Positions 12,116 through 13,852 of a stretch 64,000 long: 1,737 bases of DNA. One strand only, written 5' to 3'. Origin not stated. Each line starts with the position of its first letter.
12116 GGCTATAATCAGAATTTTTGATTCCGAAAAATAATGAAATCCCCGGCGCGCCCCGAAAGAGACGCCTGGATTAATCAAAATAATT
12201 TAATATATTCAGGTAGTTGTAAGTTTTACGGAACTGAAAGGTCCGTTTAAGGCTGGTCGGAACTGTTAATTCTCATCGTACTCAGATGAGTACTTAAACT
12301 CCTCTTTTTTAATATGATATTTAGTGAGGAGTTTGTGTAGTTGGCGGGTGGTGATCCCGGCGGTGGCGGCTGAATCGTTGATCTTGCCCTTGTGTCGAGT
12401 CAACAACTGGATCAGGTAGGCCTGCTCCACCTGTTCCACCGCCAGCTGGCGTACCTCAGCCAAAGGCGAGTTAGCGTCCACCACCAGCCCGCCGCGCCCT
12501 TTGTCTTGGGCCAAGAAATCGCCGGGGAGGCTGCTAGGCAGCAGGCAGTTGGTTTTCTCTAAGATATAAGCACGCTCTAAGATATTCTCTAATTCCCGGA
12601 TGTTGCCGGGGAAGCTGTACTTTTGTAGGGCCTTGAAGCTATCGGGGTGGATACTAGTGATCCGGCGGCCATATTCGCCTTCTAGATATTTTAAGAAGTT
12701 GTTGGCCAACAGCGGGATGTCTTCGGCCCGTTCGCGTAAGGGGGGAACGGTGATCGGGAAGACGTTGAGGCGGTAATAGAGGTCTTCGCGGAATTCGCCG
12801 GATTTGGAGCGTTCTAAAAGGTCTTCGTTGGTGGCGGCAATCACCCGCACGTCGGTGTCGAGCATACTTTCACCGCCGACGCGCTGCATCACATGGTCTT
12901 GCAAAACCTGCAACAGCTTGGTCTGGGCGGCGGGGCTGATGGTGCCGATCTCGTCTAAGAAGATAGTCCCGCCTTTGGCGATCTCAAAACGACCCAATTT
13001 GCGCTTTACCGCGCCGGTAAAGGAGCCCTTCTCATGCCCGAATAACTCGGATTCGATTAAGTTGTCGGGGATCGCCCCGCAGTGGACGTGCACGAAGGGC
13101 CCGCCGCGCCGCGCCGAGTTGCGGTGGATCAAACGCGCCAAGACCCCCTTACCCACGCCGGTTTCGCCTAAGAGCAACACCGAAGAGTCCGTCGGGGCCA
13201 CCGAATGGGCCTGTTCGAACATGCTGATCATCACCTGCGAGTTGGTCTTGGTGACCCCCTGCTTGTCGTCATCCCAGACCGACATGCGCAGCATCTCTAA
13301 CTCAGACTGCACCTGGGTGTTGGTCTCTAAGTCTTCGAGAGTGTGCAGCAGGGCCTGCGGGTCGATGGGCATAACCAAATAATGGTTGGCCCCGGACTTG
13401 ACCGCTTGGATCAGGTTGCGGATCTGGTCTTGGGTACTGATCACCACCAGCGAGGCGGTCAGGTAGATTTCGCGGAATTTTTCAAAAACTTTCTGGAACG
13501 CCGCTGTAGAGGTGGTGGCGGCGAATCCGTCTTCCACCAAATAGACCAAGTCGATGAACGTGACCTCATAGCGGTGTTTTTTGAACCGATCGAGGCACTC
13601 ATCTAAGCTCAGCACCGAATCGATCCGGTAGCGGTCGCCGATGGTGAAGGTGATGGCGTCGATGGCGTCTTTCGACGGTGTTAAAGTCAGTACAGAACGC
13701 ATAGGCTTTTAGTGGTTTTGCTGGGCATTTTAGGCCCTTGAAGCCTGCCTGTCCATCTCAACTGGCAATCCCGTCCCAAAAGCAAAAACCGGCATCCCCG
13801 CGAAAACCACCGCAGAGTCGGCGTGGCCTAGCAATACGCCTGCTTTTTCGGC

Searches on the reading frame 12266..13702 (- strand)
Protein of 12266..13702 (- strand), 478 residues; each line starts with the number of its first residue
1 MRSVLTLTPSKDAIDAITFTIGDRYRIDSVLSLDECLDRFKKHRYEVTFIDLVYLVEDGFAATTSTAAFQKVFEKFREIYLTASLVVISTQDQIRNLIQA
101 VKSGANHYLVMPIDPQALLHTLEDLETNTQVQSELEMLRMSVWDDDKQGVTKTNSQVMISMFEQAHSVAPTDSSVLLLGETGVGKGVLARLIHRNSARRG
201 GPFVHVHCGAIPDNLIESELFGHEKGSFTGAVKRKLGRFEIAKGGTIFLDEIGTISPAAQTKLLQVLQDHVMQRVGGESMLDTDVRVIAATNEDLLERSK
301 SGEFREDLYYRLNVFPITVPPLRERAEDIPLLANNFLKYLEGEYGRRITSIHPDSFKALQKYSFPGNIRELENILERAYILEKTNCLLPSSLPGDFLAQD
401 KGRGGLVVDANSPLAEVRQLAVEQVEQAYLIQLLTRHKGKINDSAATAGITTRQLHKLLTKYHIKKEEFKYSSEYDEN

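Call 6: search_protein_families(library=pfam, proteins=[window:12266-13702:-])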
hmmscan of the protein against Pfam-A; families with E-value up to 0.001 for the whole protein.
window:12266-13702:- (478 aa): 9 families
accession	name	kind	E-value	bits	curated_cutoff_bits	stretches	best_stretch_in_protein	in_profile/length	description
PF00158.32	Sigma54_activat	-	2.9e-66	222.7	20.2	1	153-317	3-167/168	Sigma-54 interaction domain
PF25601.1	AAA_lid_14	-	8.6e-24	83.6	27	1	323-401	1-79/87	AAA+ ATPase lid domain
PF14532.12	Sigma54_activ_2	-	6.5e-18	65.7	25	1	154-322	3-138/138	Sigma-54 interaction domain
PF07728.20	AAA_5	-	2.4e-09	37.8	22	1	175-295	2-125/139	AAA domain (dynein-related subfamily)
PF00004.35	AAA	-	6.5e-08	33.5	21.2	1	175-296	1-114/131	ATPase family associated with various cellular activities (AAA)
PF00072.30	Response_reg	-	1.8e-05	25.3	30.2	1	23-122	21-110/111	Response regulator receiver domain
PF13191.12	AAA_16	-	2.2e-05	25.5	32.6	1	161-271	15-124/167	AAA ATPase domain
PF07724.20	AAA_2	-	8.3e-05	23.1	27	1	173-300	4-132/166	AAA domain (Cdc48 subfamily)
PF02954.25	HTH_8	-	0.00054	20.1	22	0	422-462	2-42/42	Bacterial regulatory protein, Fis family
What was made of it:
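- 12266..13702 (-): Sigma-54 enhancer-binding protein (478 aa): degenerate receiver domain, AAA+ sigma-54 interaction domain (GSFTGA loop), C-terminal Fis-type HTH. Pfam: Sigma54_activat 2.9e-66, AAA_lid_14, HTH_8; Response_reg below its cut-off (call 6).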

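Call 8: find_related_loci(query=window:12266-13702:-, collection=genome_contigs, flank=6000)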
Query window:12266-13702:- (478 aa) in genome_contigs; peptide patterns used: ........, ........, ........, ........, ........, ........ (x = any residue, [..] = any of these).
155 stretches matched a pattern; 3 encode a relative of the query (tblastn E <= 1e-3); 3 distinct loci.
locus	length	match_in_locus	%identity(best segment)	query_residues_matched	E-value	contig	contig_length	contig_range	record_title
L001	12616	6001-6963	41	139-462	2e-76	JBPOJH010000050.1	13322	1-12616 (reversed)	MAG: Bdellovibrionota bacterium isolate MAG_1466 c_000000614069, whole genome shotgun sequence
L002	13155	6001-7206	31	53-464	2e-66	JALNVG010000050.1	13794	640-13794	MAG: Bacteroidaceae bacterium isolate SO_2016_CLC_T1 bin 45 scaffold04039_PH3_Jul14_2016, whole genome shotgun sequence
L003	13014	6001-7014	38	116-464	2e-65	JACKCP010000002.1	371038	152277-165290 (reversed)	MAG: Desulfobacteraceae bacterium isolate HK-STAS-DESU-1 HK-STAS-DESU-1_2, whole genome shotgun sequence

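Call 9: find_encoding_contigs(protein=window:12266-13702:-, flank=6000, max_places=10)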
Protein window:12266-13702:- (478 aa): no gene with exactly this product is on record in the collection.

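Call 15: find_homologous_proteins(query=window:12266-13702:-, max_evalue=1e-60)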
Query window:12266-13702:- (478 aa): 7782 proteins with E <= 1e-60 among 8000 candidates; the best 120 are listed.
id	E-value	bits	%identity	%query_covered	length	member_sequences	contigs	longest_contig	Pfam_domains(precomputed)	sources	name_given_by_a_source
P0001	9.4e-271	916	85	100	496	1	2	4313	PF00158.33,PF25601.2,PF00004.36,PF14532.13,PF07728.21,PF00072.31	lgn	-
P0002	4.6e-164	565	57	98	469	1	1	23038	PF00158.33,PF25601.2,PF14532.13,PF07728.21,PF00072.31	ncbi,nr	ncbi:MAG: sigma-54 dependent transcriptional regulator [SAR324 cluster bacterium]|nr:sigma-54 depend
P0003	1.3e-161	557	57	98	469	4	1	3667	PF00158.33,PF25601.2,PF14532.13,PF07728.21,PF00072.31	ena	-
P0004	7.9e-160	551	56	98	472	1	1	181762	PF00158.33,PF25601.2,PF00004.36,PF14532.13,PF07728.21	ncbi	-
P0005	5.5e-156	538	51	98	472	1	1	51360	PF00158.33,PF25601.2,PF14532.13,PF07728.21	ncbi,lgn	-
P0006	6.6e-156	538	53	98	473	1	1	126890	PF00158.33,PF07724.21,PF25601.2,PF14532.13,PF07728.21,PF00072.31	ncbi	ncbi:sigma-54-dependent Fis family transcriptional regulator [Deltaproteobacteria bacterium TL4]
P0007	3.5e-154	532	53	98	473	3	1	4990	PF00158.33,PF25601.2,PF14532.13,PF07728.21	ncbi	ncbi:MAG: sigma-54 dependent transcriptional regulator [bacterium]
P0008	5.4e-154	531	55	98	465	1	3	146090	PF00158.33,PF07724.21,PF25601.2,PF00004.36,PF14532.13,PF07728.21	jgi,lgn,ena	-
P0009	1.1e-152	527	53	98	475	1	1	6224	PF00158.33,PF25601.2,PF00004.36,PF14532.13,PF07728.21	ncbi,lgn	-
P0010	3.0e-152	526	51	98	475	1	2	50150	PF00158.33,PF07724.21,PF25601.2,PF00004.36,PF14532.13,PF07728.21,PF00072.31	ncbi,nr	ncbi:MAG: sigma-54-dependent Fis family transcriptional regulator [SAR324 cluster bacterium]|nr:sigm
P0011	1.1e-151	524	50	99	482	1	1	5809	PF00158.33,PF07724.21,PF25601.2,PF00004.36,PF14532.13,PF07728.21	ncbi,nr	ncbi:MAG: sigma-54-dependent Fis family transcriptional regulator [SAR324 cluster bacterium]|nr:sigm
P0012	1.7e-151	523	51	98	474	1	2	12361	PF00158.33,PF25601.2,PF14532.13,PF07728.21,PF00072.31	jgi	jgi:DNA-binding NtrC family response regulator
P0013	6.5e-151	521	51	98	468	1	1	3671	PF00158.33,PF07724.21,PF25601.2,PF00004.36,PF14532.13,PF07728.21,PF00072.31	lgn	-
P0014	9.7e-151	521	53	98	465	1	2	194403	PF00158.33,PF07724.21,PF25601.2,PF00004.36,PF14532.13,PF07728.21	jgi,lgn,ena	-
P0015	3.8e-150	519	50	98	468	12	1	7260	PF00158.33,PF07724.21,PF25601.2,PF00004.36,PF14532.13,PF07728.21,PF00072.31,PF13191.13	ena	-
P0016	7.2e-150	518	53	98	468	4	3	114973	PF00158.33,PF07724.21,PF25601.2,PF00004.36,PF14532.13,PF07728.21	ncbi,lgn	-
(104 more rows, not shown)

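Call 17: find_encoding_contigs(protein=P0001, flank=6000, max_places=4)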
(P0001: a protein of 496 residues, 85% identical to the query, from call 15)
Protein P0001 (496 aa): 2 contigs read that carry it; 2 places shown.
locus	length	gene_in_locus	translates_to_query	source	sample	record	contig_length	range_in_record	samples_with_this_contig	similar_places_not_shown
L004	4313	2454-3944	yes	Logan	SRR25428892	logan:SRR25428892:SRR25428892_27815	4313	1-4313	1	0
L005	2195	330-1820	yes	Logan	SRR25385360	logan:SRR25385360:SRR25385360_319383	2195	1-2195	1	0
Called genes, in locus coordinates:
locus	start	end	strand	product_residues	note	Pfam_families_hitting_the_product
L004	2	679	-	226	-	?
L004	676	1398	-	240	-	-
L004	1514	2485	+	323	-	PF24827:AstE_AspA_cat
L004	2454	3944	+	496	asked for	PF00072:Response_reg (faint), PF00158:Sigma54_activat, PF14532:Sigma54_activ_2, PF00004:AAA, PF07728:AAA_5, PF25601:AAA_lid_14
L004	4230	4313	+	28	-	?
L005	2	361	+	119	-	?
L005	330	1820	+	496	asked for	PF00072:Response_reg (faint), PF00158:Sigma54_activat, PF14532:Sigma54_activ_2, PF00004:AAA, PF07728:AAA_5, PF25601:AAA_lid_14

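Call 18: find_encoding_contigs(protein=P0002, flank=6000, max_places=3)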
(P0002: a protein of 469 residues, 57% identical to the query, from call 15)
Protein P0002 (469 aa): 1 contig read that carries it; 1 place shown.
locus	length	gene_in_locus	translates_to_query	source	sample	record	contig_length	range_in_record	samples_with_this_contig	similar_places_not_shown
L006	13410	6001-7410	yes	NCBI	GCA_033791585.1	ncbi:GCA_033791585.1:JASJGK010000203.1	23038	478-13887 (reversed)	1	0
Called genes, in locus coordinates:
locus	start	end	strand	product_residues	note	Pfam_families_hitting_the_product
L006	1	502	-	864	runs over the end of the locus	PF03176:MMPL, PF02460:Patched (weak), PF12349:Sterol-sensing (faint), PF03176:MMPL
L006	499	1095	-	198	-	PF00440:TetR_N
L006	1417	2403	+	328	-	PF16868:NMT1_3, PF12974:Phosphonate-bd (faint), PF09084:NMT1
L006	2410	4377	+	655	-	PF06808:DctM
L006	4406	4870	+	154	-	PF00582:Usp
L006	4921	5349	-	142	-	-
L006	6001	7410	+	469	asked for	PF00072:Response_reg (faint), PF00158:Sigma54_activat, PF14532:Sigma54_activ_2, PF07728:AAA_5 (weak), PF25601:AAA_lid_14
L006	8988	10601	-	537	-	PF02690:Na_Pi_cotrans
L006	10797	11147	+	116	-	PF12840:HTH_20 (weak), PF01022:HTH_5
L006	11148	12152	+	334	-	PF03773:ArsP_1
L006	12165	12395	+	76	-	PF13192:Thioredoxin_3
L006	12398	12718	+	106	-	-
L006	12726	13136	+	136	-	PF01451:LMWPc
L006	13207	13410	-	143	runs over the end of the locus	PF01590:GAF, PF13185:GAF_2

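Call 19: find_encoding_contigs(protein=P0004, flank=6000, max_places=3)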
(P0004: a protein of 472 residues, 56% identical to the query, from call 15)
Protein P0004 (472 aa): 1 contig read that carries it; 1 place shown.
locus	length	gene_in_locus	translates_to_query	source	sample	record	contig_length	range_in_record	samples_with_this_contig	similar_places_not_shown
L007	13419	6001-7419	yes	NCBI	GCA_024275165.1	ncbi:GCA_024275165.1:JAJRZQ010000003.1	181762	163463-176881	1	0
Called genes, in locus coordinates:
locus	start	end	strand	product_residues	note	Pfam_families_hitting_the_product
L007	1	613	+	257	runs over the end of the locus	PF13237:Fer4_10 (faint), PF12837:Fer4_6 (faint), PF13187:Fer4_9 (faint), PF13247:Fer4_11, PF12838:Fer4_7 (weak), PF13247:Fer4_11 (weak)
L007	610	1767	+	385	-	PF03916:NrfD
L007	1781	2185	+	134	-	-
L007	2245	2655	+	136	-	-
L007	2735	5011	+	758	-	PF11845:Tll0287-like, PF00989:PAS, PF13188:PAS_8 (weak), PF13426:PAS_9, PF00512:HisKA, PF02518:HATPase_c, PF00072:Response_reg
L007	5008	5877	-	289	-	PF02567:PhzC-PhzF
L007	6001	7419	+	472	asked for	PF00158:Sigma54_activat, PF14532:Sigma54_activ_2, PF07728:AAA_5 (weak), PF00004:AAA (weak), PF25601:AAA_lid_14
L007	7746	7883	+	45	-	-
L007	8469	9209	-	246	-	PF02613:Nitrate_red_del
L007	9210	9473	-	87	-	-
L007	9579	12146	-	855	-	PF04879:Molybdop_Fe4S4, PF00384:Molybdopterin, PF01568:Molydop_binding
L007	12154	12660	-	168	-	PF03916:NrfD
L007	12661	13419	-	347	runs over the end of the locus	PF12838:Fer4_7 (faint), PF13187:Fer4_9 (faint), PF13237:Fer4_10 (faint), PF13247:Fer4_11, PF00037:Fer4 (weak), PF12797:Fer4_2 (weak), PF12837:Fer4_6 (weak), PF03916:NrfD, +2 more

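Call 24: find_encoding_contigs(protein=P0006, flank=5000, max_places=2)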
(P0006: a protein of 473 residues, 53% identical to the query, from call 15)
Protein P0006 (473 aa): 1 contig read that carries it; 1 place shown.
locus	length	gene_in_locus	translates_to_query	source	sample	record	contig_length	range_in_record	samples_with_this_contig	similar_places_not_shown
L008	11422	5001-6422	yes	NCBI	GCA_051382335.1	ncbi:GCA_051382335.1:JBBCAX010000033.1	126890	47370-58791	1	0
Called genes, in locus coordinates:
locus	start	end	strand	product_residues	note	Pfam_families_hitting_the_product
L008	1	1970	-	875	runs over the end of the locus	PF02563:Poly_export (weak), PF10531:SLBB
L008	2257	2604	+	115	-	-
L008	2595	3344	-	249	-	PF01128:IspD (weak), PF02348:CTP_transf_3, PF12804:NTP_transf_3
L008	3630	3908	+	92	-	PF10719:ComFB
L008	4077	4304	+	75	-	-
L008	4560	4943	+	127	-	PF01258:zf-dskA_traR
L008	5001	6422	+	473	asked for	PF00072:Response_reg (weak), PF00158:Sigma54_activat, PF14532:Sigma54_activ_2, PF07724:AAA_2 (weak), PF07728:AAA_5, PF25601:AAA_lid_14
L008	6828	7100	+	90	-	-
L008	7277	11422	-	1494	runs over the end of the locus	PF01391:Collagen, PF13620:CarboxypepD_reg (weak)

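Call 25: find_encoding_contigs(protein=P0008, flank=5000, max_places=2)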
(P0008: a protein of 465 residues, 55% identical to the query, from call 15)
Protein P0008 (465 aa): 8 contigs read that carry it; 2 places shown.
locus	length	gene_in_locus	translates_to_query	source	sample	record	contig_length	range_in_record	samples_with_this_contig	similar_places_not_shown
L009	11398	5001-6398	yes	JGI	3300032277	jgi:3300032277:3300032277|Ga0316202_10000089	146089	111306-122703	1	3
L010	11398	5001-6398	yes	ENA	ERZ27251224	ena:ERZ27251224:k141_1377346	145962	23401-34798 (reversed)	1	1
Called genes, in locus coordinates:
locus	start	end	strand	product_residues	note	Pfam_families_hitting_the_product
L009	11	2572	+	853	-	PF00672:HAMP, PF00015:MCPsignal, PF01814:Hemerythrin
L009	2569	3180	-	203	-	PF13772:AIG2_2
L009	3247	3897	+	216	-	-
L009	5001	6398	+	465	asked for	PF00158:Sigma54_activat, PF14532:Sigma54_activ_2, PF00004:AAA (weak), PF07724:AAA_2 (weak), PF07728:AAA_5, PF25601:AAA_lid_14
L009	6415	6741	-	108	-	-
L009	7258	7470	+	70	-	PF02597:ThiS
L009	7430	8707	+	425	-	PF01053:Cys_Met_Meta_PP, PF01041:DegT_DnrJ_EryC1 (weak), PF01212:Beta_elim_lyase (weak), PF00266:Aminotran_5 (weak)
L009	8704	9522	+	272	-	PF00899:ThiF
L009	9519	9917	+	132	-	PF14464:Prok-JAB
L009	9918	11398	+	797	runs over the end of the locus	PF03460:NIR_SIR_ferr, PF01077:NIR_SIR, PF03460:NIR_SIR_ferr, PF01206:TusA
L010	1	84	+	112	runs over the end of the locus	PF00543:P-II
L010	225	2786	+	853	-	PF00672:HAMP, PF00015:MCPsignal, PF01814:Hemerythrin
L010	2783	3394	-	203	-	PF13772:AIG2_2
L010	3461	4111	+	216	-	-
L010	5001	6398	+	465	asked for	PF00158:Sigma54_activat, PF14532:Sigma54_activ_2, PF00004:AAA (weak), PF07724:AAA_2 (weak), PF07728:AAA_5, PF25601:AAA_lid_14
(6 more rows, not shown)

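Call 26: find_encoding_contigs(protein=P0005, flank=5000, max_places=2)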
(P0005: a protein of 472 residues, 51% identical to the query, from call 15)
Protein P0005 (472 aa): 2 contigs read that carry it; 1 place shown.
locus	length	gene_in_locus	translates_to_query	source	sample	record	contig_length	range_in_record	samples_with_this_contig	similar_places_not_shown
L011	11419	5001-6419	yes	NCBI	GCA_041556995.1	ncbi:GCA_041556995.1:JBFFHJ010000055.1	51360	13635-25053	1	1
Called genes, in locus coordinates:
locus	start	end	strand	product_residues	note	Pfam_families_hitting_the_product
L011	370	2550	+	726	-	PF01071:GARS_A (weak), PF02655:ATP-grasp_3 (weak), PF07478:Dala_Dala_lig_C, PF13535:ATP-grasp_4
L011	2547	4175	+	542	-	PF01019:G_glu_transpept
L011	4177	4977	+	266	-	PF05013:FGase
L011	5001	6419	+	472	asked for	PF00158:Sigma54_activat, PF14532:Sigma54_activ_2, PF07728:AAA_5 (weak), PF25601:AAA_lid_14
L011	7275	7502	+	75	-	PF20661:SutA-RBD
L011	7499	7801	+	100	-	-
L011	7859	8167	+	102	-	PF02922:CBM_48 (weak), PF16561:AMPK1_CBM (weak)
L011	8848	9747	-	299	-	PF00215:OMPdecase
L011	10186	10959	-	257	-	-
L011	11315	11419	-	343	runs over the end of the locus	PF01263:Aldose_epim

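Call 38: find_encoding_contigs(protein=P0010, flank=4000, max_places=2)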
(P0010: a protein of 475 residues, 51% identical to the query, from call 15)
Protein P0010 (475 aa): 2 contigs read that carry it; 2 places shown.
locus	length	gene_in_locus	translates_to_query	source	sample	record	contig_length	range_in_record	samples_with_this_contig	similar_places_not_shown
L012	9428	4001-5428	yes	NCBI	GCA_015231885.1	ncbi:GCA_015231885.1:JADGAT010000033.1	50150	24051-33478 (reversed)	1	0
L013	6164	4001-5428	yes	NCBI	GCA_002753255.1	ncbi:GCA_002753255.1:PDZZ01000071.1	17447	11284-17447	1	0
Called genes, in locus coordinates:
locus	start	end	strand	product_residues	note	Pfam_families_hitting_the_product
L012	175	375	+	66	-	-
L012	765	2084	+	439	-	-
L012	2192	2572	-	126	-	-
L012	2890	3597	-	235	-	PF00989:PAS, PF13188:PAS_8 (weak), PF13426:PAS_9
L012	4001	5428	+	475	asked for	PF00004:AAA (faint), PF00072:Response_reg (weak), PF00158:Sigma54_activat, PF14532:Sigma54_activ_2, PF07724:AAA_2 (weak), PF07728:AAA_5 (weak), PF25601:AAA_lid_14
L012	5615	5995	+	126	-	-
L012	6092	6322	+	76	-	-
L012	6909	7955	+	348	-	PF18854:baeRF_family10, PF03465:eRF1_3 (faint)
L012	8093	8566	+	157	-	PF03994:DUF350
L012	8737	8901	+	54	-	-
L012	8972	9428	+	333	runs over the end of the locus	-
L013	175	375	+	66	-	-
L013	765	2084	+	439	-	-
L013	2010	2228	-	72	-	-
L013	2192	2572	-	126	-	-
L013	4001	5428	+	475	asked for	PF00004:AAA (faint), PF00072:Response_reg (weak), PF00158:Sigma54_activat, PF14532:Sigma54_activ_2, PF07724:AAA_2 (weak), PF07728:AAA_5 (weak), PF25601:AAA_lid_14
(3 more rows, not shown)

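Call 39: find_encoding_contigs(protein=P0014, flank=4000, max_places=2)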
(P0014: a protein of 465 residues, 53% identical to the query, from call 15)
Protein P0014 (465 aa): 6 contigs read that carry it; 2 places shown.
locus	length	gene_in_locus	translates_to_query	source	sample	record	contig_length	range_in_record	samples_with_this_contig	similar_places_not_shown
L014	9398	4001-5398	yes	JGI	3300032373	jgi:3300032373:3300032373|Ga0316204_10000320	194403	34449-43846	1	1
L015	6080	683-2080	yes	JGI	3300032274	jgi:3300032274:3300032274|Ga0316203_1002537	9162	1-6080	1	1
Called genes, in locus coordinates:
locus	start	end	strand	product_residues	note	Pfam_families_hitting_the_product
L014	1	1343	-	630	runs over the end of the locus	PF00015:MCPsignal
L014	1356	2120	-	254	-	PF11845:Tll0287-like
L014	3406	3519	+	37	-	-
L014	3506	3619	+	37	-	-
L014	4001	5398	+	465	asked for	PF00158:Sigma54_activat, PF14532:Sigma54_activ_2, PF00004:AAA (weak), PF07724:AAA_2 (weak), PF07728:AAA_5, PF25601:AAA_lid_14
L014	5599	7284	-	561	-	-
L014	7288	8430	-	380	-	PF11684:DUF3280 (faint)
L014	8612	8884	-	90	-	-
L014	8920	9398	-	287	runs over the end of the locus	PF00106:adh_short, PF01370:Epimerase (faint), PF08659:KR (weak), PF13561:adh_short_C2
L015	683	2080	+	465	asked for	PF00158:Sigma54_activat, PF14532:Sigma54_activ_2, PF00004:AAA (weak), PF07724:AAA_2 (weak), PF07728:AAA_5, PF25601:AAA_lid_14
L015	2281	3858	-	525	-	-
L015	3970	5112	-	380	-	PF11684:DUF3280 (faint)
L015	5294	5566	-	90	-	-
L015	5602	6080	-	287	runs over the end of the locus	PF00106:adh_short, PF01370:Epimerase (faint), PF08659:KR (weak), PF13561:adh_short_C2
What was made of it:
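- Automatic annotation calls antisense or N-extended ORFs on such arrays (L014 3406-3519 and 3506-3619; L007 7746-7883; calls 19, 39).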

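Call 40: find_encoding_contigs(protein=P0016, flank=4000, max_places=2)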
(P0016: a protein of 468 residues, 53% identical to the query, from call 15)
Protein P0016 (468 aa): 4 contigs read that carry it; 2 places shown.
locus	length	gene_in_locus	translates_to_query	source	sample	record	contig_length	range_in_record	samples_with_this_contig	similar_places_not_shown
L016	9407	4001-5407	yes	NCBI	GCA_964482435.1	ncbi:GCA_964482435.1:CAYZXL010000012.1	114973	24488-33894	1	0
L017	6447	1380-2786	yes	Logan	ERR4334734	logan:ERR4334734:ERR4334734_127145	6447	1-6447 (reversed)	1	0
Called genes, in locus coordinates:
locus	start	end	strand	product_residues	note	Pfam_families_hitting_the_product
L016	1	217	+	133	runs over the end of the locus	PF20472:PDDEXK_11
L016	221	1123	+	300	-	PF02086:MethyltransfD12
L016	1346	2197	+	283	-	PF00528:BPD_transp_1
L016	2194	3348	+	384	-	PF00528:BPD_transp_1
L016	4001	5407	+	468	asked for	PF00158:Sigma54_activat, PF14532:Sigma54_activ_2, PF00004:AAA (weak), PF07724:AAA_2 (weak), PF07728:AAA_5, PF25601:AAA_lid_14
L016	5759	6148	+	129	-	-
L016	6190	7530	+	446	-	PF04055:Radical_SAM, PF12544:LAM_C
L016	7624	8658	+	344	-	PF07478:Dala_Dala_lig_C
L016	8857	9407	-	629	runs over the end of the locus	PF13229:Beta_helix (weak), PF05048:NosD (faint), PF13229:Beta_helix, PF18884:TSP3_bac (faint)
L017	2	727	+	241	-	?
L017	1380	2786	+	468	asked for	PF00158:Sigma54_activat, PF14532:Sigma54_activ_2, PF00004:AAA (weak), PF07724:AAA_2 (weak), PF07728:AAA_5, PF25601:AAA_lid_14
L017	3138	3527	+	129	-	-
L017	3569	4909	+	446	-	PF04055:Radical_SAM, PF12544:LAM_C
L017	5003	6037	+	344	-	PF07478:Dala_Dala_lig_C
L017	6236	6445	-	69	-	?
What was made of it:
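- Flanking genes differ completely between lineages (calls 17-19, 24-26, 38-40).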

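Call 48: find_related_loci(query=window:12266-13702:-, collection=metagenome_contigs, flank=5000)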
Query window:12266-13702:- (478 aa) in metagenome_contigs; peptide patterns used: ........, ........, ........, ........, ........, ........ (x = any residue, [..] = any of these).
297 stretches matched a pattern; 3 encode a relative of the query (tblastn E <= 1e-3); 3 distinct loci.
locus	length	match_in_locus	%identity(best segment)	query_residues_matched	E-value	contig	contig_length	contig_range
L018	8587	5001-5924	44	71-381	7e-82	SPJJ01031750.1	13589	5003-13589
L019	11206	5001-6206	31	53-464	2e-66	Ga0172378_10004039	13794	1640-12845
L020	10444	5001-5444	26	147-293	5e-7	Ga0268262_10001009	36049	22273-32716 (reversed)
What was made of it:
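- Tried and rejected: bEBP scan of genome_contigs (call 8) and of metagenome_contigs (call 48).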
